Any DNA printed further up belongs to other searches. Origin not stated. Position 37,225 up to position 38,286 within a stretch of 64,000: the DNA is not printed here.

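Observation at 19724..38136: Six class-I SAM-dependent methyltransferases in one glycan locus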

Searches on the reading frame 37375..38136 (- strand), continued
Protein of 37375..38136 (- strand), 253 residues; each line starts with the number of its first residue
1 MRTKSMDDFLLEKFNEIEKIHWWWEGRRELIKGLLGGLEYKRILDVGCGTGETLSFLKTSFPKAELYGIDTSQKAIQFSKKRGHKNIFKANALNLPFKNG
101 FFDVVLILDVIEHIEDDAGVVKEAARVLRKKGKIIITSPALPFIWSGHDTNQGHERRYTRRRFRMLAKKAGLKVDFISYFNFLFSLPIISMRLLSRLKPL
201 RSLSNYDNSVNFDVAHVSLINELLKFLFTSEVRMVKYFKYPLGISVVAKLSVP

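Call 18: find_homologous_proteins(query=window:37375-38136:-, max_evalue=0.00001)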
Query window:37375-38136:- (253 aa): 457 proteins with E <= 0.00001 among 1149 candidates; the best 120 are listed.
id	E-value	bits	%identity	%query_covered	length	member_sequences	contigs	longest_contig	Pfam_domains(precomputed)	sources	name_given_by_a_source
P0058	5.5e-162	555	98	100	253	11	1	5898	PF07021.19,PF13847.13,PF13489.13,PF05175.21,PF13649.13,PF05219.18,PF01209.25,PF08241.19,PF08242.19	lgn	-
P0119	1.1e-122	426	76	97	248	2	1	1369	PF07021.19,PF13847.13,PF13489.13,PF05175.21,PF13649.13,PF05219.18,PF01209.25,PF08241.19,PF08242.19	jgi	-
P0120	4.7e-115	401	70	96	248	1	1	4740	PF07021.19,PF13847.13,PF13489.13,PF05175.21,PF13649.13,PF01209.25,PF08241.19,PF08242.19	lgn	-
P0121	1.4e-106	373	68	97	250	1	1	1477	PF07021.19,PF13847.13,PF13489.13,PF05175.21,PF13649.13,PF01209.25,PF08241.19,PF08242.19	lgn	-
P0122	5.9e-106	371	66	98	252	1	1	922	PF07021.19,PF13847.13,PF13489.13,PF05175.21,PF13649.13,PF01209.25,PF08241.19,PF08242.19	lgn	-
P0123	9.9e-105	367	64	97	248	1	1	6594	PF07021.19,PF13847.13,PF13489.13,PF05175.21,PF13649.13,PF02390.24,PF00891.25,PF05219.18,PF01209.25,PF08241.19,PF08242.19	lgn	-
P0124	2.3e-104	366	64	97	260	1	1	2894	PF07021.19,PF13847.13,PF13489.13,PF05175.21,PF13649.13,PF01209.25,PF08241.19,PF08242.19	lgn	-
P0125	8.8e-104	364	65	98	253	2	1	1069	PF07021.19,PF13847.13,PF13489.13,PF05175.21,PF13649.13,PF03141.23,PF01209.25,PF08241.19,PF08242.19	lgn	-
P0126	5.8e-103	362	63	98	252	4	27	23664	PF07021.19,PF13847.13,PF13489.13,PF05175.21,PF13649.13,PF01209.25,PF08241.19,PF08242.19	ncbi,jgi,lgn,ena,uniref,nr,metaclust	ncbi:MAG: Methyltransferase type 11 [Candidatus Woesebacteria bacterium GW2011_GWB1_40_101]|uniref:M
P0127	1.6e-102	360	64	97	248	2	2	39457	PF07021.19,PF13847.13,PF13489.13,PF05175.21,PF13649.13,PF01209.25,PF08241.19,PF08242.19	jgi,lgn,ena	-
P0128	5.6e-102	358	63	97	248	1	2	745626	PF07021.19,PF13847.13,PF13489.13,PF13649.13,PF03141.23,PF05219.18,PF01209.25,PF08241.19,PF08242.19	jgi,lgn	jgi:SAM-dependent methyltransferase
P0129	6.1e-102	358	63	98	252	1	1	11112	PF07021.19,PF13847.13,PF13489.13,PF05175.21,PF13649.13,PF01209.25,PF08241.19,PF08242.19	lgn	-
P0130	1.4e-101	357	64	98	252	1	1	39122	PF07021.19,PF13847.13,PF13489.13,PF05175.21,PF13649.13,PF01209.25,PF08241.19,PF08242.19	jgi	jgi:ubiquinone/menaquinone biosynthesis C-methylase UbiE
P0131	3.2e-101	356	63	99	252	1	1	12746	PF07021.19,PF13847.13,PF13489.13,PF05175.21,PF13649.13,PF01209.25,PF08241.19,PF08242.19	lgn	-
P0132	5.5e-101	355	60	98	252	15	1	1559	PF07021.19,PF13847.13,PF13489.13,PF13649.13,PF01209.25,PF08241.19,PF08242.19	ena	-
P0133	7.5e-101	355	64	97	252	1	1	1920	PF07021.19,PF13847.13,PF13489.13,PF05175.21,PF13649.13,PF05219.18,PF01209.25,PF08241.19,PF08242.19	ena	-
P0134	3.5e-100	353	62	97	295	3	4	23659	PF07021.19,PF13847.13,PF13489.13,PF02353.27,PF05175.21,PF13649.13,PF01209.25,PF08241.19,PF08242.19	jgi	-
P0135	4.1e-100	352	63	97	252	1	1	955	PF07021.19,PF13847.13,PF13489.13,PF05175.21,PF13649.13,PF03141.23,PF05219.18,PF01209.25,PF08241.19,PF08242.19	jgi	jgi:ubiquinone/menaquinone biosynthesis C-methylase UbiE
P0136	4.2e-100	352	64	97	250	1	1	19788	PF07021.19,PF13847.13,PF13489.13,PF05175.21,PF13649.13,PF01209.25,PF08241.19,PF08242.19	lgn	-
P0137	1.1e-99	351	63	97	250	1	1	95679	PF07021.19,PF13847.13,PF13489.13,PF05175.21,PF13649.13,PF05219.18,PF01209.25,PF08241.19,PF08242.19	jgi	jgi:ubiquinone/menaquinone biosynthesis C-methylase UbiE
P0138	1.6e-99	350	62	98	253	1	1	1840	PF07021.19,PF13847.13,PF13489.13,PF05175.21,PF13649.13,PF01209.25,PF08241.19,PF08242.19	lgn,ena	-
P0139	4.9e-99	349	62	97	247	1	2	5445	PF07021.19,PF13847.13,PF13489.13,PF05175.21,PF13649.13,PF01209.25,PF08241.19,PF08242.19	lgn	-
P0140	5.1e-99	349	64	97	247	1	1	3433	PF07021.19,PF13847.13,PF13489.13,PF05175.21,PF13649.13,PF05148.22,PF01209.25,PF08241.19,PF08242.19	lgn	-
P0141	7.7e-99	348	62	99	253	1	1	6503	PF07021.19,PF13847.13,PF13489.13,PF05175.21,PF13649.13,PF01209.25,PF08241.19,PF08242.19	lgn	-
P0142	1.7e-98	347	61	97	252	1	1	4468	PF13847.13,PF13489.13,PF05175.21,PF13649.13,PF01209.25,PF08241.19,PF08242.19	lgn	-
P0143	1.4e-97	344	64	97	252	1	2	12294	PF07021.19,PF13847.13,PF13489.13,PF02353.27,PF05175.21,PF13649.13,PF05219.18,PF01209.25,PF08241.19,PF08242.19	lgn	-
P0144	1.7e-97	344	62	97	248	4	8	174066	PF07021.19,PF13847.13,PF13489.13,PF02353.27,PF05175.21,PF13649.13,PF01209.25,PF08241.19,PF08242.19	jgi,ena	-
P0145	1.8e-97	344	60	98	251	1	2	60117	PF07021.19,PF13847.13,PF13489.13,PF05175.21,PF13649.13,PF01209.25,PF08241.19,PF08242.19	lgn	-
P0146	1.8e-97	344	61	98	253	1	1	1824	PF13847.13,PF13489.13,PF05175.21,PF13649.13,PF05219.18,PF01209.25,PF08241.19,PF08242.19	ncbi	-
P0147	2.3e-97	343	62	97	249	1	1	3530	PF07021.19,PF13847.13,PF13489.13,PF05175.21,PF13649.13,PF05219.18,PF01209.25,PF08241.19,PF08242.19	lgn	-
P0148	2.8e-97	343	60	96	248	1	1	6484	PF07021.19,PF13847.13,PF13489.13,PF05175.21,PF13649.13,PF01209.25,PF08241.19,PF08242.19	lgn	-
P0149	3.0e-97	343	63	96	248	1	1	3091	PF07021.19,PF13847.13,PF13489.13,PF05175.21,PF13649.13,PF05219.18,PF01209.25,PF08241.19,PF08242.19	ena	-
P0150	4.0e-97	343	59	97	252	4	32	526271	PF07021.19,PF13847.13,PF13489.13,PF05175.21,PF13649.13,PF05219.18,PF01209.25,PF08241.19,PF08242.19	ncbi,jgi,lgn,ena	jgi:ubiquinone/menaquinone biosynthesis C-methylase UbiE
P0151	5.2e-97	342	61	96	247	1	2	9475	PF07021.19,PF13847.13,PF13489.13,PF05175.21,PF13649.13,PF01209.25,PF08241.19,PF08242.19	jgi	jgi:ubiquinone/menaquinone biosynthesis C-methylase UbiE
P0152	5.7e-97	342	58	99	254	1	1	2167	PF07021.19,PF13847.13,PF13489.13,PF05175.21,PF13649.13,PF01209.25,PF08241.19,PF08242.19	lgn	-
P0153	9.7e-97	341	61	97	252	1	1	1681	PF07021.19,PF13847.13,PF13489.13,PF05175.21,PF13649.13,PF01209.25,PF08241.19,PF08242.19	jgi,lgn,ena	-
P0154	1.4e-96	341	60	98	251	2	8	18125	PF07021.19,PF13847.13,PF13489.13,PF05175.21,PF13649.13,PF01209.25,PF08241.19,PF08242.19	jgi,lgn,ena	-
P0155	1.9e-96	340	60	97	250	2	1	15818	PF07021.19,PF13847.13,PF13489.13,PF05175.21,PF13649.13,PF01209.25,PF08241.19,PF08242.19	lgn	-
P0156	2.2e-96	340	60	98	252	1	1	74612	PF13847.13,PF13489.13,PF05175.21,PF13649.13,PF01209.25,PF08241.19,PF08242.19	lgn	-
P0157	1.7e-95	337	61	97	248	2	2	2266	PF07021.19,PF13847.13,PF13489.13,PF06325.20,PF02353.27,PF05175.21,PF13649.13,PF05219.18,PF01209.25,PF08241.19,PF08242.19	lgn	-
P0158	4.6e-95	336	62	97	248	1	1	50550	PF13489.13,PF02353.27,PF03141.23,PF05219.18,PF08241.19,PF07021.19,PF13847.13,PF06325.20,PF05175.21,PF13649.13,PF01209.25,PF08242.19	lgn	-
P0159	8.9e-95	335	59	96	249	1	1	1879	PF07021.19,PF13847.13,PF13489.13,PF02353.27,PF05175.21,PF13649.13,PF01209.25,PF08241.19,PF08242.19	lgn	-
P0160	9.2e-95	335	59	96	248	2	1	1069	PF07021.19,PF13847.13,PF13489.13,PF05175.21,PF13649.13,PF05219.18,PF01209.25,PF08241.19,PF08242.19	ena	-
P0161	2.3e-94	334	59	99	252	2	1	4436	PF07021.19,PF13847.13,PF13489.13,PF05175.21,PF13649.13,PF03291.23,PF01209.25,PF08241.19,PF08242.19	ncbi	ncbi:MAG: methyltransferase domain-containing protein [Microgenomates group bacterium]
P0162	3.1e-94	333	59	98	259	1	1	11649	PF07021.19,PF13847.13,PF13489.13,PF05175.21,PF13649.13,PF01209.25,PF08241.19,PF08242.19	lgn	-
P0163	4.1e-93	329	60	97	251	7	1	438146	PF07021.19,PF13847.13,PF13489.13,PF05175.21,PF13649.13,PF01209.25,PF08241.19,PF08242.19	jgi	jgi:ubiquinone/menaquinone biosynthesis C-methylase UbiE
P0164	5.7e-93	329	60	96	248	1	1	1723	PF07021.19,PF13847.13,PF13489.13,PF05175.21,PF13649.13,PF03141.23,PF05219.18,PF01209.25,PF08241.19,PF08242.19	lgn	-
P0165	6.4e-93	329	61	96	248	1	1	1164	PF07021.19,PF13847.13,PF13489.13,PF05175.21,PF13649.13,PF01209.25,PF08241.19,PF08242.19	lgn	-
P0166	4.3e-92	326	57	98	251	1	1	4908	PF07021.19,PF13847.13,PF13489.13,PF05175.21,PF13649.13,PF02390.24,PF05148.22,PF03141.23,PF01209.25,PF08241.19,PF08242.19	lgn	-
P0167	4.6e-92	326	56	97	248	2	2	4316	PF13847.13,PF13489.13,PF05175.21,PF13649.13,PF05219.18,PF01209.25,PF08241.19,PF08242.19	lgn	-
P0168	4.8e-92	326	57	96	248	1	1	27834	PF13489.13,PF02353.27,PF03141.23,PF08241.19,PF07021.19,PF13847.13,PF05175.21,PF13649.13,PF03291.23,PF00891.25,PF01209.25,PF08242.19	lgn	-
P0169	4.9e-92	326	57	97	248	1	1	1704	PF07021.19,PF13847.13,PF13489.13,PF05175.21,PF13649.13,PF05219.18,PF01209.25,PF08241.19,PF08242.19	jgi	jgi:ubiquinone/menaquinone biosynthesis C-methylase UbiE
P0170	3.5e-91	323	57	97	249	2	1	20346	PF07021.19,PF13847.13,PF13489.13,PF05175.21,PF13649.13,PF01209.25,PF08241.19,PF08242.19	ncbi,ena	-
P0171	6.5e-91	322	58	97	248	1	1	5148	PF07021.19,PF13847.13,PF13489.13,PF05175.21,PF13649.13,PF05148.22,PF05219.18,PF01209.25,PF08241.19,PF08242.19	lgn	-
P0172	6.8e-91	322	55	98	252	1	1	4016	PF07021.19,PF13847.13,PF13489.13,PF05175.21,PF13649.13,PF03141.23,PF01209.25,PF08241.19,PF08242.19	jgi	jgi:ubiquinone/menaquinone biosynthesis C-methylase UbiE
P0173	1.5e-90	321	57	97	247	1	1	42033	PF07021.19,PF13847.13,PF13489.13,PF05175.21,PF13649.13,PF01209.25,PF08241.19,PF08242.19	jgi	-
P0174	2.0e-90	321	58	97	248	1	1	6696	PF13847.13,PF13489.13,PF06325.20,PF05175.21,PF13649.13,PF01209.25,PF08241.19,PF08242.19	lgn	-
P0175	2.4e-90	320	62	90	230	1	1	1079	PF07021.19,PF13847.13,PF13489.13,PF05175.21,PF13649.13,PF05219.18,PF01209.25,PF08241.19,PF08242.19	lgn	-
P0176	2.4e-90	320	59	96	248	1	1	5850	PF07021.19,PF13847.13,PF13489.13,PF13649.13,PF03141.23,PF01209.25,PF08241.19,PF08242.19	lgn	-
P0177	2.6e-90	320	57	97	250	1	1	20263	PF07021.19,PF13847.13,PF13489.13,PF02353.27,PF05175.21,PF13649.13,PF01209.25,PF08241.19,PF08242.19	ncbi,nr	ncbi:MAG: class I SAM-dependent methyltransferase [Candidatus Omnitrophica bacterium]|nr:class I SAM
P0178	5.9e-90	319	57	96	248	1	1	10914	PF07021.19,PF13847.13,PF13489.13,PF05175.21,PF13649.13,PF03141.23,PF01209.25,PF08241.19,PF08242.19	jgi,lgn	jgi:ubiquinone/menaquinone biosynthesis C-methylase UbiE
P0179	7.4e-90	319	57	97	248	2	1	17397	PF07021.19,PF13847.13,PF13489.13,PF05175.21,PF13649.13,PF05148.22,PF03141.23,PF01209.25,PF08241.19,PF08242.19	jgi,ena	jgi:ubiquinone/menaquinone biosynthesis C-methylase UbiE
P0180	1.8e-89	318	57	98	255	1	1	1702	PF07021.19,PF13847.13,PF13489.13,PF05175.21,PF13649.13,PF05148.22,PF01209.25,PF08241.19,PF08242.19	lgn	-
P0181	4.4e-89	316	57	97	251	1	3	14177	PF07021.19,PF13847.13,PF13489.13,PF13649.13,PF01209.25,PF08241.19,PF08242.19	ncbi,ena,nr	ncbi:hypothetical protein CL622_04900 [archaeon]|nr:hypothetical protein [archaeon]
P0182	5.2e-89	316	58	98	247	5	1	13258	PF07021.19,PF13847.13,PF13489.13,PF05175.21,PF13649.13,PF01209.25,PF08241.19,PF08242.19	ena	-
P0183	5.7e-89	316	58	96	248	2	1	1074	PF07021.19,PF13847.13,PF13489.13,PF05175.21,PF13649.13,PF03141.23,PF01209.25,PF08241.19,PF08242.19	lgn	-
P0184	1.2e-88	315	58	97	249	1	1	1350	PF07021.19,PF13847.13,PF13489.13,PF08003.18,PF05175.21,PF13649.13,PF03141.23,PF05219.18,PF01209.25,PF08241.19,PF08242.19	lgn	-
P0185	1.9e-88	314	57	97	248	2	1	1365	PF07021.19,PF13847.13,PF13489.13,PF05175.21,PF13649.13,PF03141.23,PF01209.25,PF08241.19,PF08242.19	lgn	-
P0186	3.8e-88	313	55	97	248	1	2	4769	PF07021.19,PF13847.13,PF13489.13,PF13649.13,PF03141.23,PF01209.25,PF08241.19,PF08242.19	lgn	-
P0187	8.0e-88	312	58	97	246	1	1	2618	PF13847.13,PF13489.13,PF13649.13,PF01209.25,PF08241.19,PF08242.19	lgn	-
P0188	1.2e-87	312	58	97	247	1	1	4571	PF07021.19,PF13847.13,PF13489.13,PF13649.13,PF03141.23,PF01209.25,PF08241.19,PF08242.19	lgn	-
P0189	1.2e-87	312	57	97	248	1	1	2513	PF07021.19,PF13847.13,PF13489.13,PF05175.21,PF13649.13,PF05219.18,PF01209.25,PF08241.19,PF08242.19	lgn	-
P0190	1.2e-87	312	58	99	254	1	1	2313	PF07021.19,PF13847.13,PF13489.13,PF06325.20,PF05175.21,PF13649.13,PF03291.23,PF03141.23,PF01209.25,PF08241.19,PF08242.19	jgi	jgi:ubiquinone/menaquinone biosynthesis C-methylase UbiE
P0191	2.3e-87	311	56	97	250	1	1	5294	PF07021.19,PF13847.13,PF13489.13,PF05175.21,PF13649.13,PF01209.25,PF08241.19,PF08242.19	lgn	-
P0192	2.4e-87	311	56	96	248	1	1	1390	PF07021.19,PF13847.13,PF13489.13,PF05175.21,PF13649.13,PF03141.23,PF01209.25,PF08241.19,PF08242.19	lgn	-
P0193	5.0e-87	310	58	96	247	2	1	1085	PF07021.19,PF13847.13,PF13489.13,PF05175.21,PF13649.13,PF03141.23,PF01209.25,PF08241.19,PF08242.19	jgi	jgi:SAM-dependent methyltransferase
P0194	5.7e-87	309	55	97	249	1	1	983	PF07021.19,PF13847.13,PF13489.13,PF08003.18,PF02353.27,PF05175.21,PF13649.13,PF03141.23,PF01209.25,PF08241.19,PF08242.19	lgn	-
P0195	6.6e-87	309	57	97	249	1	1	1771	PF07021.19,PF13847.13,PF13489.13,PF05175.21,PF13649.13,PF03141.23,PF05219.18,PF01209.25,PF08241.19,PF08242.19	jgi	jgi:ubiquinone/menaquinone biosynthesis C-methylase UbiE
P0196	6.6e-87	309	57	97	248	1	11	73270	PF07021.19,PF13847.13,PF13489.13,PF13649.13,PF03141.23,PF01209.25,PF08241.19,PF08242.19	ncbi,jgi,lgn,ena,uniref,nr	ncbi:MAG: Methyltransferase type 11 [Candidatus Collierbacteria bacterium GW2011_GWB1_44_6]|uniref:M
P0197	7.3e-87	309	56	97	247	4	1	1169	PF07021.19,PF13847.13,PF13489.13,PF05175.21,PF13649.13,PF03291.23,PF01209.25,PF08241.19,PF08242.19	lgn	-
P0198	7.7e-87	309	56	98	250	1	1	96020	PF07021.19,PF13847.13,PF13489.13,PF13649.13,PF01209.25,PF08241.19,PF08242.19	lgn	-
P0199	1.1e-86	308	58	97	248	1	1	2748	PF13489.13,PF08003.18,PF02353.27,PF03141.23,PF08241.19,PF07021.19,PF13847.13,PF05175.21,PF13649.13,PF00891.25,PF01209.25,PF08242.19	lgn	-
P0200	1.3e-86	308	57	97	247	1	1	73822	PF07021.19,PF13847.13,PF13489.13,PF05175.21,PF13649.13,PF05148.22,PF01209.25,PF08241.19,PF08242.19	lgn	-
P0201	3.0e-86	307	55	99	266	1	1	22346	PF07021.19,PF13847.13,PF13489.13,PF05175.21,PF13649.13,PF05148.22,PF03141.23,PF05219.18,PF01209.25,PF08241.19,PF08242.19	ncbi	-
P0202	3.1e-86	307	58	97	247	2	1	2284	PF07021.19,PF13847.13,PF13489.13,PF05175.21,PF13649.13,PF05148.22,PF01209.25,PF08241.19,PF08242.19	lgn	-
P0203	5.8e-86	306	55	98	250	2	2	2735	PF07021.19,PF13847.13,PF13489.13,PF05175.21,PF13649.13,PF01209.25,PF08241.19,PF08242.19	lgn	-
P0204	6.9e-86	306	56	97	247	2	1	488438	PF07021.19,PF13847.13,PF13489.13,PF06325.20,PF02353.27,PF05175.21,PF13649.13,PF03141.23,PF01209.25,PF08241.19,PF08242.19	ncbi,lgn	-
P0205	7.2e-86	306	57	97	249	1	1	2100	PF07021.19,PF13847.13,PF13489.13,PF05175.21,PF13649.13,PF01209.25,PF08241.19,PF08242.19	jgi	jgi:SAM-dependent methyltransferase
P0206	7.8e-86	306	57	96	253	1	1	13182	PF07021.19,PF13847.13,PF13489.13,PF05175.21,PF13649.13,PF01209.25,PF08241.19,PF08242.19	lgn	-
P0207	8.5e-86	305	54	99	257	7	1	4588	PF07021.19,PF13847.13,PF13489.13,PF05175.21,PF13649.13,PF20922.4,PF03141.23,PF01209.25,PF08241.19,PF08242.19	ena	-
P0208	1.3e-85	305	55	97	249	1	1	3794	PF07021.19,PF13847.13,PF13489.13,PF05175.21,PF13649.13,PF01209.25,PF08241.19,PF08242.19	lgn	-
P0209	1.6e-85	305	54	97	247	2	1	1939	PF07021.19,PF13847.13,PF13489.13,PF13649.13,PF01209.25,PF08241.19,PF08242.19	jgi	-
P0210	2.6e-85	304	56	97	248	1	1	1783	PF07021.19,PF13847.13,PF13489.13,PF13649.13,PF03141.23,PF01209.25,PF08241.19,PF08242.19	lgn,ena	-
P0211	5.1e-85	303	57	97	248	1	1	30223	PF07021.19,PF13847.13,PF13489.13,PF05175.21,PF13649.13,PF03141.23,PF05219.18,PF01209.25,PF08241.19,PF08242.19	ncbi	-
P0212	6.6e-85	303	55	97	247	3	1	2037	PF07021.19,PF13847.13,PF13489.13,PF13649.13,PF05148.22,PF01209.25,PF08241.19,PF08242.19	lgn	-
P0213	8.7e-85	302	56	97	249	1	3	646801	PF07021.19,PF13847.13,PF13489.13,PF05175.21,PF13649.13,PF03141.23,PF05219.18,PF01209.25,PF08241.19,PF08242.19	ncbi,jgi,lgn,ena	jgi:ubiquinone/menaquinone biosynthesis C-methylase UbiE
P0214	1.0e-84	302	56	97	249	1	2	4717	PF07021.19,PF13847.13,PF13489.13,PF05175.21,PF13649.13,PF01209.25,PF08241.19,PF08242.19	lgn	-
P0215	1.0e-84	302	55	96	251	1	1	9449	PF07021.19,PF13847.13,PF13489.13,PF06325.20,PF05175.21,PF13649.13,PF03141.23,PF05219.18,PF01209.25,PF08241.19,PF08242.19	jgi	jgi:SAM-dependent methyltransferase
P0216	2.0e-84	301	57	96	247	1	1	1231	PF13847.13,PF13489.13,PF05175.21,PF13649.13,PF01209.25,PF08241.19,PF08242.19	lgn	-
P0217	2.7e-84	301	53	97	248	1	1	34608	PF07021.19,PF13847.13,PF13489.13,PF05175.21,PF13649.13,PF03141.23,PF01209.25,PF08241.19,PF08242.19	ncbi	-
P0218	2.8e-84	301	56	96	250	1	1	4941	PF07021.19,PF13847.13,PF13489.13,PF05175.21,PF13649.13,PF05219.18,PF01209.25,PF08241.19,PF08242.19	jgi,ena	-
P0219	3.8e-84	300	52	98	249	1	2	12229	PF13847.13,PF13489.13,PF13649.13,PF03141.23,PF05219.18,PF01209.25,PF08241.19,PF08242.19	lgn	-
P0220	4.3e-84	300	53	98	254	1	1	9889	PF07021.19,PF13847.13,PF13489.13,PF05175.21,PF13649.13,PF08241.19,PF08242.19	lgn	-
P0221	8.4e-84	299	54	98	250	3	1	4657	PF13847.13,PF13489.13,PF13649.13,PF01209.25,PF08241.19,PF08242.19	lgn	-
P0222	1.4e-83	298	54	98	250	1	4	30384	PF13847.13,PF13489.13,PF13649.13,PF01209.25,PF08241.19,PF08242.19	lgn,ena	-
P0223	4.3e-83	297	53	96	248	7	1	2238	PF07021.19,PF13847.13,PF13489.13,PF13649.13,PF05219.18,PF01209.25,PF08241.19,PF08242.19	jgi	jgi:ubiquinone/menaquinone biosynthesis C-methylase UbiE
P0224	4.6e-83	297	56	98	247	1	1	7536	PF07021.19,PF13847.13,PF13489.13,PF05175.21,PF13649.13,PF03141.23,PF01209.25,PF08241.19,PF08242.19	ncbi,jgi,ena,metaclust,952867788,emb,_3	jgi:ubiquinone/menaquinone biosynthesis C-methylase UbiE|metaclust:\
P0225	8.9e-83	296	52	95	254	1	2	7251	PF07021.19,PF13847.13,PF13489.13,PF13649.13,PF01209.25,PF08241.19,PF08242.19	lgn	-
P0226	1.6e-82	295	52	97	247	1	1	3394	PF07021.19,PF13847.13,PF13489.13,PF05175.21,PF13649.13,PF01209.25,PF08241.19,PF08242.19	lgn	-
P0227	1.8e-82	295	56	96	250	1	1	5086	PF07021.19,PF13847.13,PF13489.13,PF02353.27,PF05175.21,PF13649.13,PF05148.22,PF05219.18,PF01209.25,PF08241.19,PF08242.19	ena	-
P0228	2.9e-82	294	53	96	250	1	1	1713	PF13489.13,PF08003.18,PF02353.27,PF05219.18,PF08241.19,PF07021.19,PF13847.13,PF05175.21,PF13649.13,PF05148.22,PF01209.25,PF08242.19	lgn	-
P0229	9.0e-82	292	52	99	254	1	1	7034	PF13847.13,PF13489.13,PF13649.13,PF03141.23,PF01209.25,PF08241.19,PF08242.19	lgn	-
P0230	3.3e-81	290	53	98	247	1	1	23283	PF07021.19,PF13847.13,PF13489.13,PF05175.21,PF13649.13,PF02390.24,PF03141.23,PF01209.25,PF08241.19,PF08242.19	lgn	-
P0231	3.5e-81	290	52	98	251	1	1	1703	PF07021.19,PF13847.13,PF13489.13,PF02353.27,PF13649.13,PF05219.18,PF01209.25,PF08241.19,PF08242.19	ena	-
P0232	1.1e-80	289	53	98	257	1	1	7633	PF07021.19,PF13847.13,PF13489.13,PF08003.18,PF05175.21,PF13649.13,PF05219.18,PF01209.25,PF08241.19,PF08242.19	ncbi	-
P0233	1.4e-80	288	55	96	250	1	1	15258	PF07021.19,PF13847.13,PF13489.13,PF02353.27,PF05175.21,PF13649.13,PF05148.22,PF03141.23,PF01209.25,PF08241.19,PF08242.19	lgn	-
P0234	1.8e-80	288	52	97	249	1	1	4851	PF13847.13,PF13489.13,PF13649.13,PF01209.25,PF08241.19,PF08242.19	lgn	-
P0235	2.5e-80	288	54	96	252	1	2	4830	PF07021.19,PF13847.13,PF13489.13,PF05175.21,PF13649.13,PF01209.25,PF08241.19,PF08242.19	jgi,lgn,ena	-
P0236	4.5e-80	287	53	97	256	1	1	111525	PF13489.13,PF08003.18,PF03141.23,PF05219.18,PF08241.19,PF07021.19,PF13847.13,PF05175.21,PF13649.13,PF05148.22,PF01209.25,PF08242.19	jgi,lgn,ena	-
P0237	4.6e-80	287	53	95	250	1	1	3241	PF07021.19,PF13847.13,PF13489.13,PF13649.13,PF01209.25,PF08241.19,PF08242.19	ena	-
